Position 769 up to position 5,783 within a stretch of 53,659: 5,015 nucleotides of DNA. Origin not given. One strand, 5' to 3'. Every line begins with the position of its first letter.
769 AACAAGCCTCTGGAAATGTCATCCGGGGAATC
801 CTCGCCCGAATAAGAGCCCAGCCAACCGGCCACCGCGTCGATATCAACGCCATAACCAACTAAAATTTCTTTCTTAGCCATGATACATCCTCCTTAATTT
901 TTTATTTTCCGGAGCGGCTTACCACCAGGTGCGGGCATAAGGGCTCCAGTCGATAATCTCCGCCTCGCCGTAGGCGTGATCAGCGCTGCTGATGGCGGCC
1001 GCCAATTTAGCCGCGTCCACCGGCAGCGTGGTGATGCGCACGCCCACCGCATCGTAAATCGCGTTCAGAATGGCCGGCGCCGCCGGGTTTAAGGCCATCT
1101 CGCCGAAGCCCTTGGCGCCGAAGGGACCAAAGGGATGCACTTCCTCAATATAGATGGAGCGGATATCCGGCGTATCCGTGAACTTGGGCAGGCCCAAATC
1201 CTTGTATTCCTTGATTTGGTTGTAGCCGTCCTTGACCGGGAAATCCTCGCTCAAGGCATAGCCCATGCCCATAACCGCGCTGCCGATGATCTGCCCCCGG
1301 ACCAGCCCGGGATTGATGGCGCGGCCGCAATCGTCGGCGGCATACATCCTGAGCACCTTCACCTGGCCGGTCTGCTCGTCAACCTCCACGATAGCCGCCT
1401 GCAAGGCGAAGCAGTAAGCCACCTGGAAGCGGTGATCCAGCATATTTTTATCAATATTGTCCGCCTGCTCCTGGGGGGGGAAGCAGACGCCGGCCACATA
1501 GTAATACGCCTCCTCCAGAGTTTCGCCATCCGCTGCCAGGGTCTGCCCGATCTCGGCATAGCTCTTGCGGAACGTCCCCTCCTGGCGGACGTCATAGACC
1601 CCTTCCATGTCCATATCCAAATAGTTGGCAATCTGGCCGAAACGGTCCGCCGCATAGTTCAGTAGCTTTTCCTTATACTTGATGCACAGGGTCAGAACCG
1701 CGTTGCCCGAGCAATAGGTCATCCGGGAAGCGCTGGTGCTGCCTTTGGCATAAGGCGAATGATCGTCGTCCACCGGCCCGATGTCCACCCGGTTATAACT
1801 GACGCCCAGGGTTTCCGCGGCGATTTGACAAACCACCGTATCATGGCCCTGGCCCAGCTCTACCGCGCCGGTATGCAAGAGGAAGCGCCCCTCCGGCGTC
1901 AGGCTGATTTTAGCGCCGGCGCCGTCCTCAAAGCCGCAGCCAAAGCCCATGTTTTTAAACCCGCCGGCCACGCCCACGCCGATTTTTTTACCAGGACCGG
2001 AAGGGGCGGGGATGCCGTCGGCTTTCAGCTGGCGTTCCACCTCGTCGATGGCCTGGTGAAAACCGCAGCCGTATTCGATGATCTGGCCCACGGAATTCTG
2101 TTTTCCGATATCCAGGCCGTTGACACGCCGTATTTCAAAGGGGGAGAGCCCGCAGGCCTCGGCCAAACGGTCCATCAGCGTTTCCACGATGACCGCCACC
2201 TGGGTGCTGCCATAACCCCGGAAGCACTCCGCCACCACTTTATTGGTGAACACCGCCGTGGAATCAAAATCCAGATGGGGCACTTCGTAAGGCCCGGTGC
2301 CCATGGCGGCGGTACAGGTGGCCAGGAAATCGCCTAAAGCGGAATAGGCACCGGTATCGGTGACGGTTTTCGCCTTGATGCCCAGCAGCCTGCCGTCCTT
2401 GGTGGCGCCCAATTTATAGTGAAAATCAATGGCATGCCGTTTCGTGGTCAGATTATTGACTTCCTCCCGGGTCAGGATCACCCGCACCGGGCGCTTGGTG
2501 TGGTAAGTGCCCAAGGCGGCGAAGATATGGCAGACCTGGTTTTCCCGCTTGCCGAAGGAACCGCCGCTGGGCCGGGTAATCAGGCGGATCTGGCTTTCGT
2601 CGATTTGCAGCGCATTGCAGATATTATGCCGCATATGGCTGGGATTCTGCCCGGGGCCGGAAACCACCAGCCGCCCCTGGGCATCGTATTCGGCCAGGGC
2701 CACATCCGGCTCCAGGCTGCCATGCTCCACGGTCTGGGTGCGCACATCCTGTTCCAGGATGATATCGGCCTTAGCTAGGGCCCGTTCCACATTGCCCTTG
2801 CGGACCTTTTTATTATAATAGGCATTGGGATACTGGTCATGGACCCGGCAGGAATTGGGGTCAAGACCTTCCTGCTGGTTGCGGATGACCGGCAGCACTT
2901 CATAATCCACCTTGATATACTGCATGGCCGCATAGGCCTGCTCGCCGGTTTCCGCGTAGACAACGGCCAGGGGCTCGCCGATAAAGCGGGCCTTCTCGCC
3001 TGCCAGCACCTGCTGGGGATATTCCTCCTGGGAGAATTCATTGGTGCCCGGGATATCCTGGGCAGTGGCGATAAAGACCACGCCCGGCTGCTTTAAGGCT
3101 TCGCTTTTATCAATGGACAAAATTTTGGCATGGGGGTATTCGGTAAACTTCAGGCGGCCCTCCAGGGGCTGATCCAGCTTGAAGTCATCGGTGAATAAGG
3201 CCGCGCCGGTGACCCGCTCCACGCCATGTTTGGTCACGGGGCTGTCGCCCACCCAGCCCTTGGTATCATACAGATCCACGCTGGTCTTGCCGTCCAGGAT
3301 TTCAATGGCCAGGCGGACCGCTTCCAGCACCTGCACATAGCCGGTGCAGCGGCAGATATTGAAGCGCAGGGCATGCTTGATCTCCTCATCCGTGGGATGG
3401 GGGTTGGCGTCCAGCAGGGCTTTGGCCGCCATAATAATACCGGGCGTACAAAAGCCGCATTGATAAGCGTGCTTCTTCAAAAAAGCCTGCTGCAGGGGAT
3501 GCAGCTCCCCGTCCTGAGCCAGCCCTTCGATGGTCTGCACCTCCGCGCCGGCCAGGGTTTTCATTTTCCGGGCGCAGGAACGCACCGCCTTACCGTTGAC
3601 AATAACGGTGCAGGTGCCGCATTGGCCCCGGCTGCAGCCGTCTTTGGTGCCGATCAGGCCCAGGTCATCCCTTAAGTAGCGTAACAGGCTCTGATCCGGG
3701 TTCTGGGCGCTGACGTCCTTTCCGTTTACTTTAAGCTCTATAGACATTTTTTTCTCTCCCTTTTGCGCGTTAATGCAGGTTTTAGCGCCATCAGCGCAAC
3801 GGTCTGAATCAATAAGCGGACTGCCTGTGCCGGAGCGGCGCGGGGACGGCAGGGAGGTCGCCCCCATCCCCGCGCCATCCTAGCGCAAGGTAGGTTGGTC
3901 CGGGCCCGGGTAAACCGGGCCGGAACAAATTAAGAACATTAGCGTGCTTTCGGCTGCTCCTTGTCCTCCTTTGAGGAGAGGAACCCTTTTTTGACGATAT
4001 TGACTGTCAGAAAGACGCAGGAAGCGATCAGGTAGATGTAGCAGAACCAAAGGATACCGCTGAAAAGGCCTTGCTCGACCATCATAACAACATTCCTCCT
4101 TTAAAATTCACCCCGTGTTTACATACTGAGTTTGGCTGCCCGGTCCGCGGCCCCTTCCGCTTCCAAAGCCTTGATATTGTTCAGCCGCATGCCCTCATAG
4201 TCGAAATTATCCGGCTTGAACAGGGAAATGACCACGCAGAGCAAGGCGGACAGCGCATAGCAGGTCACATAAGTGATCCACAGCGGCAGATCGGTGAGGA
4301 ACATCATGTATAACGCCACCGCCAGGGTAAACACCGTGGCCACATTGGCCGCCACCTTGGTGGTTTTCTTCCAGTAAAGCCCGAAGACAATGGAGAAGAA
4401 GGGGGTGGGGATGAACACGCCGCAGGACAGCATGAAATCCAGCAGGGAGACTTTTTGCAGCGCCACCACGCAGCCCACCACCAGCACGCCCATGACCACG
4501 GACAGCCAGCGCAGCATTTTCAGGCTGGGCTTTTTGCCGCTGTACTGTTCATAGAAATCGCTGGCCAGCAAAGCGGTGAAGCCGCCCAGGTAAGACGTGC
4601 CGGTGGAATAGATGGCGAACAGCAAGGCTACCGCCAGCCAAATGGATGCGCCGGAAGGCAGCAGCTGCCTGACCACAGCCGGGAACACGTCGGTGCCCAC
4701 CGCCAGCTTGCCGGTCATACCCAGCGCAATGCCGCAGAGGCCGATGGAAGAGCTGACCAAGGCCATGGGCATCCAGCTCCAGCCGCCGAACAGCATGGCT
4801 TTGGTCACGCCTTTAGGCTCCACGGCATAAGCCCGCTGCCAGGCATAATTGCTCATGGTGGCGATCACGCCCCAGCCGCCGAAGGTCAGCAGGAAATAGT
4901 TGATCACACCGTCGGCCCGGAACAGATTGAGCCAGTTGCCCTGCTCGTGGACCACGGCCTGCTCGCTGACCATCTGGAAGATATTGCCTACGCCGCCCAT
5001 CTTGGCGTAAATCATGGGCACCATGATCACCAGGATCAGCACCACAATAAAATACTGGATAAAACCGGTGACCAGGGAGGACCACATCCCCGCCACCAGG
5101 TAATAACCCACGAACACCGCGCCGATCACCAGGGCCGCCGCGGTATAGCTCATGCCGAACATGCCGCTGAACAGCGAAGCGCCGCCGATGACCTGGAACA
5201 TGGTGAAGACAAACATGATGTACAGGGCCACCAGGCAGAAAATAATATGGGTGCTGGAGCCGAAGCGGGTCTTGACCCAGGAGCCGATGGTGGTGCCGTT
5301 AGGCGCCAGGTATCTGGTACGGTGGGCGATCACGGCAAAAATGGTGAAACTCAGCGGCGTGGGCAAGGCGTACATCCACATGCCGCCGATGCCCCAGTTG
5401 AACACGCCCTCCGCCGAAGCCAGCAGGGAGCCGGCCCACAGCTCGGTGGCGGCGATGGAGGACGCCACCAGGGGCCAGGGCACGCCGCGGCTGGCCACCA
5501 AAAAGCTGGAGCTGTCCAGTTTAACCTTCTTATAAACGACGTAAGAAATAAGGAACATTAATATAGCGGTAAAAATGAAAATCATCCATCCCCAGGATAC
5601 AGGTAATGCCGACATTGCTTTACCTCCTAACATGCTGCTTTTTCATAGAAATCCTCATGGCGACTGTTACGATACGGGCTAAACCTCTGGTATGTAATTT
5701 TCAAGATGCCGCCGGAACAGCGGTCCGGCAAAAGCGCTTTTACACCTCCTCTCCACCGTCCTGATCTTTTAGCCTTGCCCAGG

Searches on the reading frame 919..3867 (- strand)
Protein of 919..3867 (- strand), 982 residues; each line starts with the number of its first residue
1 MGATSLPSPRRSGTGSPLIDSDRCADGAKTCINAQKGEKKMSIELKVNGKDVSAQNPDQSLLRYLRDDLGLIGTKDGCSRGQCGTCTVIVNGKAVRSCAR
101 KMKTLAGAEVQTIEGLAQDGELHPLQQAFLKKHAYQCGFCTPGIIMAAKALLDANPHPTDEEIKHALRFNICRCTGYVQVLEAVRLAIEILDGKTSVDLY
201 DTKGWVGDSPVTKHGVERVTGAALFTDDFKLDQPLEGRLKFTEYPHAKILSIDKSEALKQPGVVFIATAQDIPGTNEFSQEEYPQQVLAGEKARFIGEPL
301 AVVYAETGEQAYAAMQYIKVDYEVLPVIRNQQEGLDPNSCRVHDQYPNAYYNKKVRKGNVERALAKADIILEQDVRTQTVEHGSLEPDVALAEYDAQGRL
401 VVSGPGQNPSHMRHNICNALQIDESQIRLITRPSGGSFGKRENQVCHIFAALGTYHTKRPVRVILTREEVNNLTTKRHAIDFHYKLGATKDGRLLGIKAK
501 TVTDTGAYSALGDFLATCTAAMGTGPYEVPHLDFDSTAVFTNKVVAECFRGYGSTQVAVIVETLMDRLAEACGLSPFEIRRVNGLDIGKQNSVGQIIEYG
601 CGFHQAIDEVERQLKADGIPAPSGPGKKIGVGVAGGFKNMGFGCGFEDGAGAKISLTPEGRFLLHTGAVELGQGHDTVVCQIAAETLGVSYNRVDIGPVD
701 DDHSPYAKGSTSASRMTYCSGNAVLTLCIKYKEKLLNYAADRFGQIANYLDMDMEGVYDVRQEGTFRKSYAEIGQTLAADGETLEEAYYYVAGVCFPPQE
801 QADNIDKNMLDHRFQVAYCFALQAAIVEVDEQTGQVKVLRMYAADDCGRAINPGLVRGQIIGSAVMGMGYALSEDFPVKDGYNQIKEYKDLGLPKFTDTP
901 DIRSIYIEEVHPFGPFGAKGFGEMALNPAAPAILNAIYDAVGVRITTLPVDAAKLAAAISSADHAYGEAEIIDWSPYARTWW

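Call 85: search_protein_families(library=pfam, proteins=[window:919-3867:-])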
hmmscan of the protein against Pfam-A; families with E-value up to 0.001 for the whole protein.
window:919-3867:- (982 aa): 6 families
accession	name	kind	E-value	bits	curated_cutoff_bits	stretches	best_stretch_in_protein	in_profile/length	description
PF02738.23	MoCoBD_1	-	2.3e-70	236.9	27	1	342-583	1-243/244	Molybdopterin cofactor-binding domain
PF20256.3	MoCoBD_2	-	5.5e-64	216.8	27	1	623-900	20-283/283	Molybdopterin cofactor-binding domain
PF01799.25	Fer2_2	-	1.8e-32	111.7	30.3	1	112-185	1-75/75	[2Fe-2S] binding domain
PF01315.27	Ald_Xan_dh_C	-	4.1e-22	79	31.3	1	220-326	1-110/110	Aldehyde oxidase and xanthine dehydrogenase, a/b hammerhead domain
PF00111.32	Fer2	-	2.3e-08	34.3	21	1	46-98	2-55/77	2Fe-2S iron-sulfur cluster binding domain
PF13085.11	Fer2_3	-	1.4e-05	25.5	27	1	75-115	49-88/107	2Fe-2S iron-sulfur cluster binding domain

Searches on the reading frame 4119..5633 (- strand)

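Call 85: search_protein_families(library=pfam, proteins=[window:4119-5633:-])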
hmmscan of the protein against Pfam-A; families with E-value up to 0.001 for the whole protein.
window:4119-5633:- (504 aa): 1 family
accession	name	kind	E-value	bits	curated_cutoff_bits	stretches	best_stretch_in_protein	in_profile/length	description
PF00474.23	SSF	-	1.1e-21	77.6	22.8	1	44-429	1-399/406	Sodium:solute symporter family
